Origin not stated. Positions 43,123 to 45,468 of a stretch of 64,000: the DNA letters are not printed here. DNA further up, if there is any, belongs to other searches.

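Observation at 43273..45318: Phosphoesterase (PLC/AcpA family) with an N-terminal 11-residue-periodic Cys-x-x-Trp ladder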

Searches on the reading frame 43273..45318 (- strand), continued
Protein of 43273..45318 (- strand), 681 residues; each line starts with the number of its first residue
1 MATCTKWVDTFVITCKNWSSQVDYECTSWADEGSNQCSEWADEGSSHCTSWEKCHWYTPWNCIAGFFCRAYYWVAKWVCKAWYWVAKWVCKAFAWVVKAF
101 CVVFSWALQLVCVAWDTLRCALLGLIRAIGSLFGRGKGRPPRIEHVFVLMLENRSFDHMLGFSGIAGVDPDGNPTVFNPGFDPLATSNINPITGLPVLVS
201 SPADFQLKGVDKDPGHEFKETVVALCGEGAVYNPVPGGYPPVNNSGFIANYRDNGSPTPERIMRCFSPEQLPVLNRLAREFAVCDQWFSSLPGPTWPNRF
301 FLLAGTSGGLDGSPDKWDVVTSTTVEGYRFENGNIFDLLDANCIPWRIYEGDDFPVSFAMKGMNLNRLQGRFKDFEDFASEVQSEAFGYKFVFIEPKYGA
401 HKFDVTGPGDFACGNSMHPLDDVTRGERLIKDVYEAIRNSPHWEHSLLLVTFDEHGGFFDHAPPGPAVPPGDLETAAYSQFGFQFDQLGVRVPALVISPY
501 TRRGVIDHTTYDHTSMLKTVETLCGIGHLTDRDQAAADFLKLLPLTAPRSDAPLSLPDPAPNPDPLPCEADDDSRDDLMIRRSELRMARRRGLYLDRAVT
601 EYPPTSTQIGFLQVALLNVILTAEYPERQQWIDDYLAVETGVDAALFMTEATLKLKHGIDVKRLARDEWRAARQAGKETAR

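Call 69: search_solved_structures(query=window:43273-45318:-, max_evalue=0.001, show_alignments=1)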
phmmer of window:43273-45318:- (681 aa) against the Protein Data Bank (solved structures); distinct sequences matched with E-value up to 0.001: 6.
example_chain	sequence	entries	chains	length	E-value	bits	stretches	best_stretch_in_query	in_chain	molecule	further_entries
8hav_A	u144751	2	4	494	2.5e-51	178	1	137-562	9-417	Non-specific phospholipase C4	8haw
8k3g_A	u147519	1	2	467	4.2e-39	137.6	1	140-563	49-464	Phospholipase C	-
8yk5_A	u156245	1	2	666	5.8e-20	74.3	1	425-528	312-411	phospholipase C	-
9gy2_A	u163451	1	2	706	7.4e-18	67.3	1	433-527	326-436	phospholipase C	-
9gye_A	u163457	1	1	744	2.8e-17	65.4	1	418-526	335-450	phospholipase C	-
2d1g_A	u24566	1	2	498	5.7e-11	44.6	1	416-531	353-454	acid phosphatase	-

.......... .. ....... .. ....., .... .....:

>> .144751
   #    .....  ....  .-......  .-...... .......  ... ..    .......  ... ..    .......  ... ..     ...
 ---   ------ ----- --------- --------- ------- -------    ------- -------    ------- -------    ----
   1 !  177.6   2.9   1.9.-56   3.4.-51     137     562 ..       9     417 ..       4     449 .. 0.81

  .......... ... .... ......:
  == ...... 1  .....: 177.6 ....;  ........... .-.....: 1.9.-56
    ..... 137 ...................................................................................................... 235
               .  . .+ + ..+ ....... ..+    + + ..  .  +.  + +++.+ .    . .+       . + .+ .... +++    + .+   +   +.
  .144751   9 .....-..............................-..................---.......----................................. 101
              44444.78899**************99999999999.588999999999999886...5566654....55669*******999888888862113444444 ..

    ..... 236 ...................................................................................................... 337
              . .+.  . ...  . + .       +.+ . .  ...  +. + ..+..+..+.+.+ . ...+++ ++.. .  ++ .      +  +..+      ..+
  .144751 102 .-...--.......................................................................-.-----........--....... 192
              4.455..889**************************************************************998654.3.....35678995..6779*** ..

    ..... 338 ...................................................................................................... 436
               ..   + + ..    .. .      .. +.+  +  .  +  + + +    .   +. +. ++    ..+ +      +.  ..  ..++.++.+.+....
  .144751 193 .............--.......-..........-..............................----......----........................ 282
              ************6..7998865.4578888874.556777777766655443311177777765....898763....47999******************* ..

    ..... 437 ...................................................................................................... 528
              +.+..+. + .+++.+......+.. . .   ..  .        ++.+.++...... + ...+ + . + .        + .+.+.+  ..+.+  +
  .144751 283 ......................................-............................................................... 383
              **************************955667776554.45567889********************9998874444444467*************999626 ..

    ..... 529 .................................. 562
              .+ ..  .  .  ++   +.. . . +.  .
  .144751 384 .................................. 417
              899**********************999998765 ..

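Call 72: search_protein_families(library=phrogs, proteins=[L003:5682-6017:+, L005:2259-2621:+], max_evalue=1)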
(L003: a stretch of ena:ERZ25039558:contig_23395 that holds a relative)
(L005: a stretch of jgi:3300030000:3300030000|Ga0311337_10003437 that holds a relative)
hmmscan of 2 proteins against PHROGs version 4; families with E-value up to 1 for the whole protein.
L003:5682-6017:+ (111 aa): 2 families
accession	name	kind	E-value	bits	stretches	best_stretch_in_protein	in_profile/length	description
phrog_37032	-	unknown function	0.06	14.3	1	27-67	6-45/110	-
phrog_944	-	moron, auxiliary metabolic gene and host takeover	0.93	10.1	0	35-87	132-184/235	membrane protein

L005:2259-2621:+ (120 aa): 1 family
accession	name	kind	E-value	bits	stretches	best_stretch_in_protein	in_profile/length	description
phrog_31028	-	unknown function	0.062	14.3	0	67-100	10-42/47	-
